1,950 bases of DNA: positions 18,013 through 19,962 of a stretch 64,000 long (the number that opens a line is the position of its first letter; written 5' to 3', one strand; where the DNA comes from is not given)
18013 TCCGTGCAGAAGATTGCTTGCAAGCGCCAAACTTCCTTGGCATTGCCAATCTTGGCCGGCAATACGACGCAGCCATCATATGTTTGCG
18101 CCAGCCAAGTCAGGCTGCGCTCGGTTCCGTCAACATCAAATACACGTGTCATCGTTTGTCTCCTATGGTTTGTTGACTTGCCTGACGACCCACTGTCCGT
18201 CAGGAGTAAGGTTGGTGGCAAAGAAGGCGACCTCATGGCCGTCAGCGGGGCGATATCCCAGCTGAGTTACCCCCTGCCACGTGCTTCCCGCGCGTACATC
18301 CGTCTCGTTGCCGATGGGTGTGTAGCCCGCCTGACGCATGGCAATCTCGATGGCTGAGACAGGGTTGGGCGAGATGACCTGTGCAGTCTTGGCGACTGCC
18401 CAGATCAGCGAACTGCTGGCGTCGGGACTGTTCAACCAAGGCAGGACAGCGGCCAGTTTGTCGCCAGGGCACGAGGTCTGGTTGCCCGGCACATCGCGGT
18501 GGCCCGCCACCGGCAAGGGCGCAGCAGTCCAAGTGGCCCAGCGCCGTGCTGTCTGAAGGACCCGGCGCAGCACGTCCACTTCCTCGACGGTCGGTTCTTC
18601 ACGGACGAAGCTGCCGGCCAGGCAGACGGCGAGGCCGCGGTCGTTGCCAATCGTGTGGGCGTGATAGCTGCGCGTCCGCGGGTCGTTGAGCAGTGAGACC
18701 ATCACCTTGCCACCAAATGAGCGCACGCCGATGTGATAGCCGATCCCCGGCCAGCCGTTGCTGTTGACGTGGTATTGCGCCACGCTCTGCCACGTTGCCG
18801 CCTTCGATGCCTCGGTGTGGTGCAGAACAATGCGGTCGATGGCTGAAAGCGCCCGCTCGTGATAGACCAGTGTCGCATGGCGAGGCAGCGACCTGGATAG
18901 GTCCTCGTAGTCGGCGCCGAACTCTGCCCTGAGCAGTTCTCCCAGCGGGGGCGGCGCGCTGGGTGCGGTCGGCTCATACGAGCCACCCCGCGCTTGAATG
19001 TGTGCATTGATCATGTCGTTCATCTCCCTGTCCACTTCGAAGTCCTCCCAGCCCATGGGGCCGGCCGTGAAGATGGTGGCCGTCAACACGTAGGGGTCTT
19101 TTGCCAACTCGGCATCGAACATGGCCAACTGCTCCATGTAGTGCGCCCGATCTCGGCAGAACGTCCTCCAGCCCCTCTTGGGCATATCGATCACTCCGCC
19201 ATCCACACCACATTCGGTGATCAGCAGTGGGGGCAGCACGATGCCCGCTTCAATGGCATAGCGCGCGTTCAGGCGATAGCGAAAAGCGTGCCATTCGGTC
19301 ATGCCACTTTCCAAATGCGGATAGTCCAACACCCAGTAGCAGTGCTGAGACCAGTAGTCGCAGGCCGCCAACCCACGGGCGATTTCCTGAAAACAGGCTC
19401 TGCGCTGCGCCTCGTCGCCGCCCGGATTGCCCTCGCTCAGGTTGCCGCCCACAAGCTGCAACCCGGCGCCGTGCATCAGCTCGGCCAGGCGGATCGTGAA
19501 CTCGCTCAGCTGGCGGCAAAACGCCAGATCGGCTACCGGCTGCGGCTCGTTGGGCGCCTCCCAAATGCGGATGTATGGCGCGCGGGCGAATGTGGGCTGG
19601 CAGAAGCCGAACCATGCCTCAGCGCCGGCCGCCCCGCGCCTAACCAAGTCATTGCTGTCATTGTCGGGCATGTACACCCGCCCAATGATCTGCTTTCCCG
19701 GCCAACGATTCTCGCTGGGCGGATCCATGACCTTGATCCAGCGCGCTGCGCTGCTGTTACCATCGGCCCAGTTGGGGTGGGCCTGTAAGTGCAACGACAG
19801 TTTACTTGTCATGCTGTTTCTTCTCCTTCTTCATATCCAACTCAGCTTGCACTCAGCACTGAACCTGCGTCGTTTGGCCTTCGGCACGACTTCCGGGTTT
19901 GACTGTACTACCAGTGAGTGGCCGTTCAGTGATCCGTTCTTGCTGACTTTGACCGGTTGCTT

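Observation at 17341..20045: Lysis cassette bounded by perfect 54-bp inverted repeats; endolysin has a GH5-like domain plus Amidase_2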

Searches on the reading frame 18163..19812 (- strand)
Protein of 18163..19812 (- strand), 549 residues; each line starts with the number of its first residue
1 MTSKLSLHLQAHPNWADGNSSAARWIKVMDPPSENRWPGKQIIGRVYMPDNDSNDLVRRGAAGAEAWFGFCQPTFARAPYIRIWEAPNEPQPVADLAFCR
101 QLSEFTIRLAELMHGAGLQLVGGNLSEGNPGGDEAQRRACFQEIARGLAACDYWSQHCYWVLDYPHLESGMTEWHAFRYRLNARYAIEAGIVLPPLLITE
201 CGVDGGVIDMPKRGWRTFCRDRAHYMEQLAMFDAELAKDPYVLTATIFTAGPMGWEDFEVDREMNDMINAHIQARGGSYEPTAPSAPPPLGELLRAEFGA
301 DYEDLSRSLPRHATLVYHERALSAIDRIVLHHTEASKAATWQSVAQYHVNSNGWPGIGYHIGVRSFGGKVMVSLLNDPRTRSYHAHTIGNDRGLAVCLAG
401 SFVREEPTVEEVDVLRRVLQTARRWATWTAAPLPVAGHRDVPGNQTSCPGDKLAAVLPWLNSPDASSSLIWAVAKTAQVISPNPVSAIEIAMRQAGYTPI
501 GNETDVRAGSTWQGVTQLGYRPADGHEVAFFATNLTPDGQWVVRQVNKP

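Call 11: search_protein_families(library=pfam, proteins=[window:18163-19812:-], max_evalue=0.01)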
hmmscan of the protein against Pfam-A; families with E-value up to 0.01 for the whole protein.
window:18163-19812:- (549 aa): 1 family
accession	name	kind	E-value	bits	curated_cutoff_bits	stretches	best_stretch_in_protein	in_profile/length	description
PF01510.30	Amidase_2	-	1.9e-13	51.3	26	1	324-451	4-131/131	N-acetylmuramoyl-L-alanine amidase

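Call 12: search_protein_families(library=phrogs, proteins=[window:18163-19812:-], max_evalue=0.01)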
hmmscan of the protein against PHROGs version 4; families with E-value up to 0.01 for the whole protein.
window:18163-19812:- (549 aa): 3 families
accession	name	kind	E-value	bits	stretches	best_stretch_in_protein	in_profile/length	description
phrog_1493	-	lysis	3.2e-19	70.4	1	320-507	29-209/394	endolysin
phrog_822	-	lysis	1.7e-08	35.5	1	323-457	22-153/215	amidase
phrog_35436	-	lysis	8.7e-06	26.2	1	326-453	21-138/266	amidase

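Call 15: find_encoding_contigs(protein=window:18163-19812:-, flank=10000, max_places=10)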
Protein window:18163-19812:- (549 aa): 1 contig read that carries it; 1 place shown.
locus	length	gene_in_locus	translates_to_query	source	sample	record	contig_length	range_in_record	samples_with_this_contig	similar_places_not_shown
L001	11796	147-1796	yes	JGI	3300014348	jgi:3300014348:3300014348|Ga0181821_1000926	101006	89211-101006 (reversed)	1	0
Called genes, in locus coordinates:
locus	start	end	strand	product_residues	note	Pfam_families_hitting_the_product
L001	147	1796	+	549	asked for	PF01510:Amidase_2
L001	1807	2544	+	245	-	-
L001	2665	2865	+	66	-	-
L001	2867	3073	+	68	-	-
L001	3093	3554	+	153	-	-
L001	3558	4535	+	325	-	PF01073:3Beta_HSD, PF01370:Epimerase, PF02719:Polysacc_synt_2, PF04321:RmlD_sub_bind, PF16363:GDP_Man_Dehyd, PF07993:NAD_binding_4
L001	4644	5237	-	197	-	-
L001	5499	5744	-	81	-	-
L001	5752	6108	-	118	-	-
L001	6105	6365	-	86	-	-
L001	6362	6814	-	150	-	-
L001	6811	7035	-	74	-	-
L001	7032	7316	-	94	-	-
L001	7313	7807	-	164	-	PF20475:DUF6717 (faint)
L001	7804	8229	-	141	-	-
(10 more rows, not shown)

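Call 23: find_homologous_proteins(query=window:18163-19812:-)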
Query window:18163-19812:- (549 aa): 40 proteins with E <= 0.001 among 8000 candidates.
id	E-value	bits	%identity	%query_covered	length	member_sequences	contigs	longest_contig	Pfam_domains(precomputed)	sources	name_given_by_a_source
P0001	0.0e+0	1167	88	100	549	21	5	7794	PF01510.31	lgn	-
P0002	0.0e+0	1164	88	100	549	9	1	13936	PF01510.31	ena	-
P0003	0.0e+0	1146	87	100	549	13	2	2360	PF01510.31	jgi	-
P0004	0.0e+0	1105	84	100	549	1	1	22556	PF01510.31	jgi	jgi:hypothetical protein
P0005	0.0e+0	1011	76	100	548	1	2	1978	PF01510.31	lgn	-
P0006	2.8e-298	1008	76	100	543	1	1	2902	PF01510.31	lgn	-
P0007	5.4e-295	997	76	100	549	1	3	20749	PF01510.31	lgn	-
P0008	3.7e-255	866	69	100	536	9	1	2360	PF01510.31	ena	-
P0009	7.5e-255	865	69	99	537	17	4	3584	PF01510.31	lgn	-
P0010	1.5e-254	864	68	99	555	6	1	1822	PF01510.31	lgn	-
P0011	1.1e-240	818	66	99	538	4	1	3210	PF01510.31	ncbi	-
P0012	1.9e-237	807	66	99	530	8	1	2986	PF01510.31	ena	-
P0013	5.6e-237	806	65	100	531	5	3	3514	PF01510.31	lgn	-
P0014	1.5e-230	785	64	99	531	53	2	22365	PF01510.31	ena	-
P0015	7.4e-230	782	67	93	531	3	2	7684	PF01510.31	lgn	-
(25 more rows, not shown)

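Call 24: find_encoding_contigs(protein=P0004, flank=6000, max_places=4)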
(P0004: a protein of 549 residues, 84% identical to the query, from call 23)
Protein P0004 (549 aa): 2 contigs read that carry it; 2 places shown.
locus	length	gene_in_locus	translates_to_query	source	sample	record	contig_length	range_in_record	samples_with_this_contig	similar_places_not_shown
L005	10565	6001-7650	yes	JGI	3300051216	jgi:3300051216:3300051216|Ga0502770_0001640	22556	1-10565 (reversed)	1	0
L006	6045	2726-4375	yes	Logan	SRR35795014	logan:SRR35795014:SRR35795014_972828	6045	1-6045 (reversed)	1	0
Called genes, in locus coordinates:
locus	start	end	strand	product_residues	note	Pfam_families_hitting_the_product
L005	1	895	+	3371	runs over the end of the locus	-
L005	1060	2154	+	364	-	-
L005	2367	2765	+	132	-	-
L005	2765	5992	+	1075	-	-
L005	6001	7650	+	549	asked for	PF01510:Amidase_2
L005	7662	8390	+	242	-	-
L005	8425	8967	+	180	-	-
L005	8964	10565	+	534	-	?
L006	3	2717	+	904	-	?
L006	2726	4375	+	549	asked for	PF01510:Amidase_2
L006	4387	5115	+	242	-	-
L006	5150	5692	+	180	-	-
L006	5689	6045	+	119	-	?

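Call 25: find_encoding_contigs(protein=P0002, flank=6000, max_places=4)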
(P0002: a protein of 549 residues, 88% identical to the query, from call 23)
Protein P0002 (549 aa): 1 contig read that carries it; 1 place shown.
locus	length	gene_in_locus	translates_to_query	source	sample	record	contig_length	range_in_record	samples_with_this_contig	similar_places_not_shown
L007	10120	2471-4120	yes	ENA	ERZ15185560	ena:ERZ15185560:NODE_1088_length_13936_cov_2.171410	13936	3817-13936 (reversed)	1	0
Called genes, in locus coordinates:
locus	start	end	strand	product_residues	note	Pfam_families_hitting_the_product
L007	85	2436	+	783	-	-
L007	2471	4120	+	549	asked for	PF01510:Amidase_2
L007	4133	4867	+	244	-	-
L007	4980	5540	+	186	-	-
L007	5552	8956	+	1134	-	-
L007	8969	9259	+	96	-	-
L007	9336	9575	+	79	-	-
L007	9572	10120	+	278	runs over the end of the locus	PF11790:Glyco_hydro_cc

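Call 26: find_encoding_contigs(protein=P0007, flank=6000, max_places=4)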
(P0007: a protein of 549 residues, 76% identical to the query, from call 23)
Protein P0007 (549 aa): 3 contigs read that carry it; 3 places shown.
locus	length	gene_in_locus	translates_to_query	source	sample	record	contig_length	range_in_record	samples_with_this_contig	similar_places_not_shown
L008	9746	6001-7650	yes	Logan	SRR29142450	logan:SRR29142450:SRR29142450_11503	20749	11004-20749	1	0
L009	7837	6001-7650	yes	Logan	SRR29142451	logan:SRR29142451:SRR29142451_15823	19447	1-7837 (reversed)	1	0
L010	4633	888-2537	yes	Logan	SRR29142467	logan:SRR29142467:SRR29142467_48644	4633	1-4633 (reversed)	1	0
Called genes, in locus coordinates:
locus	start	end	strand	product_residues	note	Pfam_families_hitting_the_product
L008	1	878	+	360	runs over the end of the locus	PF06150:ChaB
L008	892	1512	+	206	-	-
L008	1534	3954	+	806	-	-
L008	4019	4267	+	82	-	-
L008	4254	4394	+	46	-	-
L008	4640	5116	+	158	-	-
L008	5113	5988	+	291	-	-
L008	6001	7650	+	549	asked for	PF01510:Amidase_2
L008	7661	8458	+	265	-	-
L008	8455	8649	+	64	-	-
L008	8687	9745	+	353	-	?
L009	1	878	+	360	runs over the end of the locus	PF06150:ChaB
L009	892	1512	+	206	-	-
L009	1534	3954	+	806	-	-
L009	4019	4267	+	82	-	-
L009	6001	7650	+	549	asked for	PF01510:Amidase_2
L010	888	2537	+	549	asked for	PF01510:Amidase_2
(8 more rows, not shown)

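Call 27: find_encoding_contigs(protein=P0014, flank=6000, max_places=4)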
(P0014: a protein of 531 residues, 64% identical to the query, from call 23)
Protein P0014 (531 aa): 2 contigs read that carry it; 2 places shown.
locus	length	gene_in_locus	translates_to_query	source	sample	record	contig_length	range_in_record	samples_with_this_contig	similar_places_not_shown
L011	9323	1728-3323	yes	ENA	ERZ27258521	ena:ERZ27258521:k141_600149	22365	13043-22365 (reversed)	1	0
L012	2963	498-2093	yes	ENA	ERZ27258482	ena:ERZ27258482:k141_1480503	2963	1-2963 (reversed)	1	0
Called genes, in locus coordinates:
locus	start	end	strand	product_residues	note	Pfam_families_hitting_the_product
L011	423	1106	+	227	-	-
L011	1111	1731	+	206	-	-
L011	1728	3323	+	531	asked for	PF01510:Amidase_2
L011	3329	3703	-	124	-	-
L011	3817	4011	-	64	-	-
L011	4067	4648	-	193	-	-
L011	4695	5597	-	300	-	-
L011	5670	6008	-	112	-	-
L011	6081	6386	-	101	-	-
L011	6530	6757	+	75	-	PF13384:HTH_23 (weak), PF02796:HTH_7 (faint), PF08279:HTH_11 (faint), PF13518:HTH_28 (faint), PF13551:HTH_29 (faint), PF13560:HTH_31 (weak), PF01381:HTH_3, PF13443:HTH_26, +1 more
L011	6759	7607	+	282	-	-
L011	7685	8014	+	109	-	-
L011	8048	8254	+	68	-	PF01527:HTH_Tnp_1 (weak), PF13551:HTH_29 (weak), PF12728:HTH_17, PF13411:MerR_1, PF00376:MerR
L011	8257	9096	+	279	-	-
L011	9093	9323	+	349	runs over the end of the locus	PF03796:DnaB_C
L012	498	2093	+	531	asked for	PF01510:Amidase_2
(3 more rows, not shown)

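Call 31: search_solved_structures(query=window:18163-19812:-, max_evalue=1)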
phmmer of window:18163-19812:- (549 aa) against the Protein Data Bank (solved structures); distinct sequences matched with E-value up to 1: 16.
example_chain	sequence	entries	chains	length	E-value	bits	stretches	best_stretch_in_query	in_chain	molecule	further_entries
4z8i_A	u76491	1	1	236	4.3e-06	28.6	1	325-453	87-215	peptidoglycan recognition protein 3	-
4zxm_A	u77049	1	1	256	5.7e-06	28.2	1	325-453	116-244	PGRP domain of peptidoglycan recognition protein 3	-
6fhg_A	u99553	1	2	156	7.3e-06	27.8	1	321-376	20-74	LysT endolysin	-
2f2l_X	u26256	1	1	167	3e-05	25.8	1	325-457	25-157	Peptidoglycan recognition protein-LC isoform LCx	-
2rkq_A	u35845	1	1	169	0.0002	23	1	342-461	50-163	Peptidoglycan-recognition protein-SD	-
27aa_A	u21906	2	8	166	0.00048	21.8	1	333-457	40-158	Peptidoglycan recognition protein 1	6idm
6a89_A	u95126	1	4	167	0.00048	21.8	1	333-457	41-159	Peptidoglycan recognition protein 1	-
2r2k_A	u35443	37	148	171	0.00049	21.8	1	333-457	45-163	Peptidoglycan recognition protein | Peptidoglycan recognition protein 1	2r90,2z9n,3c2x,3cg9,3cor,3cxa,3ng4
6srt_A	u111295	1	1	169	0.00056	21.6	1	327-452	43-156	N-acetylmuramoyl-L-alanine amidase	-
2xz4_A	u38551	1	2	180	0.00057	21.5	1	325-457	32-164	PEPTIDOGLYCAN-RECOGNITION PROTEIN LF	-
6ssc_A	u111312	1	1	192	0.00081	21.1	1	327-452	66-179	N-acetylmuramoyl-L-alanine amidase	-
5xz4_A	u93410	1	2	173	0.0023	19.6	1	325-455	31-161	Bumblebee peptidoglycan recognition protein SA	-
2cb3_A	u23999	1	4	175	0.0041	18.7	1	341-420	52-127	PEPTIDOGLYCAN-RECOGNITION PROTEIN-LE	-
6su5_A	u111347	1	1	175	0.0059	18.2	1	327-377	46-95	Lysozyme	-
1sk4_A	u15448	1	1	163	0.14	13.7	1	342-453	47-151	Peptidoglycan recognition protein I-alpha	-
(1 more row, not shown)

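Call 51: predict_structure(alignment_id=A1)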
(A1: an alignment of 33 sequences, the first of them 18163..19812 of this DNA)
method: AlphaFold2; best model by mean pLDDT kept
length: 549 residues; sequences in the alignment: 33
mean_pLDDT: 88.1   pTM: 0.57
mean pLDDT of the five models: 88.1, 86.7, 86.0, 86.0, 84.5
residues with pLDDT >= 90: 322; 70-90: 186; 50-70: 35; < 50: 6
segments of 3 or more residues with pLDDT < 50: 283-285
pLDDT, mean of each block of 10 residues (from residue 1): 92 84 94 89 95 97 98 94 95 94 97 85 86 90 95 94 71 73 90 93 90 93 96 92 92 82 95 92 63 89 92 85 91 92 91 85 91 93 64 92 89 91 84 89 86 87 58 65 84 92 91 94 92 88 90
secondary structure, 60 per line:
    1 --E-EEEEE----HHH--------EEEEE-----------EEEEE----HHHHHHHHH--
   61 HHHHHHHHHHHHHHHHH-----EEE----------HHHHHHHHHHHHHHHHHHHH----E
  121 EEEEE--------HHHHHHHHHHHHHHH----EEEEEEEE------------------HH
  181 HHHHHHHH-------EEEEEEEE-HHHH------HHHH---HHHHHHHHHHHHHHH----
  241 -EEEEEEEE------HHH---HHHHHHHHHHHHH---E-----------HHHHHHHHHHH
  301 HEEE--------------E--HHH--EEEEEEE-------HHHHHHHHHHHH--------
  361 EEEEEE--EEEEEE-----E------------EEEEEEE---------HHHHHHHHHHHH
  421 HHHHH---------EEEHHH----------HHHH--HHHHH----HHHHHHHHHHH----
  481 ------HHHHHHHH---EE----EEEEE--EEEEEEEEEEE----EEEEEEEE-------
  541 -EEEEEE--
elements in order: E5-9 E25-29 E41-45 H50-58 H61-77 E83-85 H96-115 E120-125 H134-148 E153-160 H179-188 E196-203 H205-208 H215-218 H222-236 E242-249 H262-274 H290-301 E302-304 E327-333 H341-352 E361-366 E369-374 E393-399 H409-425 E435-437 H451-454 H457-461 H466-476 H487-494 E504-508 E511-521 E526-533 E542-547

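Call 58: fold_search(model_id=the predicted structure, library=pdb)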
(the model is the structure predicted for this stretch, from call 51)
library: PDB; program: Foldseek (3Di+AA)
matches with E <= 10: 946; with E <= 0.001: 80
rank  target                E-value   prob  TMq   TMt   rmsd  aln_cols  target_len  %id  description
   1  7nsx                  5.7e-09  1.00  0.24  0.68   5.5       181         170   22  Drosophila PGRP-LB wild-type (released 2021-05-19)
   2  7nsz                  7.7e-09  1.00  0.24  0.69   5.1       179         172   21  Drosophila PGRP-LB Y78F mutant (released 2021-05-19)
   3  7nt0_BBB              9.8e-09  1.00  0.24  0.70   6.0       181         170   20  Drosophila PGRP-LB Y78F mutant in complex with tracheal cytotoxin (TCT) (released 2021-05-19)
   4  7nt0_AAA              1.3e-08  1.00  0.24  0.70   6.1       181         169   20  Drosophila PGRP-LB Y78F mutant in complex with tracheal cytotoxin (TCT) (released 2021-05-19)
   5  2rkq                  3.0e-08  1.00  0.26  0.77   3.4       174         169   21  Crystal structure of drosophila peptidoglycan recognition protein SD (PGRP-SD) (released 2008-03-25)
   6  6srt                  5.4e-08  1.00  0.22  0.74   4.9       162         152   22  Endolysine N-acetylmuramoyl-L-alanine amidase LysCS from Clostridium intestinale URNW (released 2020-09-30)
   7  5xz4_A                6.8e-08  1.00  0.25  0.75   3.5       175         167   20  The X-tay structure of Bumblebee PGRP-SA (released 2018-09-19)
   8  4z8i                  8.1e-08  1.00  0.24  0.55   3.7       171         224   21  Crystal structure of Branchiostoma belcheri tsingtauense peptidoglycan recognition protein 3 (released 2015-10-14)
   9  5dwf_A                1.0e-07  1.00  0.23  0.70   3.6       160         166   22  Crystal structure of the complex of Peptidoglycan recognition protein, PGRP-S from camel with ethylene glycol at 1.83  (released 2015-10-14)
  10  2cb3_C                1.3e-07  1.00  0.25  0.73   3.7       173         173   21  Crystal structure of peptidoglycan recognition protein-LE in complex with tracheal cytotoxin (monomeric diaminopimelic (released 2006-01-26)
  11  1oht                  1.5e-07  1.00  0.24  0.68   5.2       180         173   22  Peptidoglycan recognition protein LB (released 2003-07-18)
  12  2f2l_X                1.6e-07  1.00  0.24  0.74   3.1       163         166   24  Crystal structure of tracheal cytotoxin (TCT) bound to the ectodomain complex of peptidoglycan recognition proteins LC (released 2006-04-04)
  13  2r2k_A                1.6e-07  1.00  0.24  0.71   4.1       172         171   21  Crystal structure of the complex of camel peptidoglycan recognition protein with disaccharide at 3.2A resolution (released 2007-09-18)
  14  1sk3                  1.7e-07  1.00  0.24  0.75   2.9       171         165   19  Crystal structure of the C-terminal peptidoglycan-binding domain of human peptidoglycan recognition protein Ialpha (released 2004-07-13)
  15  2cb3_A                1.7e-07  1.00  0.24  0.70   3.2       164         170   22  Crystal structure of peptidoglycan recognition protein-LE in complex with tracheal cytotoxin (monomeric diaminopimelic (released 2006-01-26)
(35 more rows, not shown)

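Call 75: find_encoding_contigs(protein=P0001, flank=5000, max_places=6)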
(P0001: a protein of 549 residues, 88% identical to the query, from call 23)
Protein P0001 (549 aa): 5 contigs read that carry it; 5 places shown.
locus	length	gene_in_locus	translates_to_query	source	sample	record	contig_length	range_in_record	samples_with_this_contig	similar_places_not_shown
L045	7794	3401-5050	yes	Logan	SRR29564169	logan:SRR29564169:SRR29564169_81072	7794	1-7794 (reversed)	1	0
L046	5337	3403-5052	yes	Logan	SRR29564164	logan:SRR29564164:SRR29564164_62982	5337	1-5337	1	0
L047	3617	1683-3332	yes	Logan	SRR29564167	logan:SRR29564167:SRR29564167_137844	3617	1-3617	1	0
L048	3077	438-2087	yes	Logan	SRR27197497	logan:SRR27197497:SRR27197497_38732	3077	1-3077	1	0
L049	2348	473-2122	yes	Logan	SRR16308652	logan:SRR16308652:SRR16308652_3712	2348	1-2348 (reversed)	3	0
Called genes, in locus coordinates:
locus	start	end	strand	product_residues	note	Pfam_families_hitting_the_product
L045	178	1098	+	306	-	PF00589:Phage_integrase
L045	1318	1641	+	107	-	-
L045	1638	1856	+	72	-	-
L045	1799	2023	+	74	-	-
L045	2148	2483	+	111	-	-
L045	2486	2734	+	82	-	-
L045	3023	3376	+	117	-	-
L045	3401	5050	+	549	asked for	PF01510:Amidase_2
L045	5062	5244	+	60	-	-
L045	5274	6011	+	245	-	-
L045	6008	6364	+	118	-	-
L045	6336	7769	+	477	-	-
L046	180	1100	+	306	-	PF00589:Phage_integrase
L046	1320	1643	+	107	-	-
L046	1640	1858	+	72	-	-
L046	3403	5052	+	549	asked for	PF01510:Amidase_2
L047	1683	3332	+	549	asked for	PF01510:Amidase_2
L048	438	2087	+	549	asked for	PF01510:Amidase_2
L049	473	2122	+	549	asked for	PF01510:Amidase_2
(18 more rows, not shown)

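Call 89: search_solved_structures(query=A1, max_evalue=10)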
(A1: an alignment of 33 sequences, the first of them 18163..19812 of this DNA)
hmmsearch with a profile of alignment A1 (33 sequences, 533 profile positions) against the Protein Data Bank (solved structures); distinct sequences matched with E-value up to 10: 1.
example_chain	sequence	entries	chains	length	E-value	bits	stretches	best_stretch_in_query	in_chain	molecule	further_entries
6fhg_A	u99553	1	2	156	0.012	17.7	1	316-442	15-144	LysT endolysin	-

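Call 90: fold_search(model_id=the predicted structure, library=viral)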
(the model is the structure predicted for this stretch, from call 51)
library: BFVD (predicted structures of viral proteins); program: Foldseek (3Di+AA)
matches with E <= 10: 614; with E <= 0.001: 45
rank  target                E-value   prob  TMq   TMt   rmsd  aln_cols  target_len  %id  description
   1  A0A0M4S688            3.8e-11  1.00  0.26  0.56  14.9       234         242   24  (no name in the UniProt tables at hand)
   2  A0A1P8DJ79            2.5e-10  1.00  0.38  0.50   7.5       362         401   15  (no name in the UniProt tables at hand)
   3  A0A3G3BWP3            5.1e-10  1.00  0.25  0.36  10.9       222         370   23  (no name in the UniProt tables at hand)
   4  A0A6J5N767            2.2e-08  1.00  0.24  0.55  14.0       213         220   21  Lysozyme [uncultured Caudovirales phage]
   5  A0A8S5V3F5            9.6e-08  1.00  0.21  0.54   3.6       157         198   24  Endodeoxyribonuclease I [Caudovirales sp. ctVfb8]
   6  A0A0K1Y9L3            1.4e-07  1.00  0.23  0.38  18.1       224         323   22  Endolysin [Streptomyces phage Amela]
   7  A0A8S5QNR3            1.6e-07  1.00  0.22  0.52  16.7       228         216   22  Endodeoxyribonuclease I [Podoviridae sp. ctPbe19]
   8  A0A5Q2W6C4            4.4e-07  1.00  0.22  0.56  11.0       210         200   22  (no name in the UniProt tables at hand)
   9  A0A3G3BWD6            8.0e-07  1.00  0.24  0.35  11.1       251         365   17  N-acetylmuramoyl-L-alanine amidase [Bacillus phage vB_BboS-125]
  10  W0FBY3                9.0e-07  1.00  0.23  0.72   3.5       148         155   21  Lysozyme [Thermus phage 2119]
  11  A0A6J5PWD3            1.5e-06  1.00  0.30  0.47   7.2       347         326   13  Glycoside hydrolase family 5 domain-containing protein [uncultured Caudovirales phage]
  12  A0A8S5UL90            2.6e-06  1.00  0.22  0.49  15.5       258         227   16  N-acetylmuramoyl-L-alanine amidase [Siphoviridae sp. ctOH142]
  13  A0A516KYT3            5.0e-06  1.00  0.21  0.48  12.3       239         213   15  (no name in the UniProt tables at hand)
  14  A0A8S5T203            7.9e-06  1.00  0.22  0.29  15.3       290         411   15  N-acetylmuramoyl-L-alanine amidase [Podoviridae sp. ctefc32]
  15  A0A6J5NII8            9.5e-06  1.00  0.23  0.62   4.2       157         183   18  N-acetylmuramoyl-L-alanine amidase domain [uncultured Caudovirales phage]
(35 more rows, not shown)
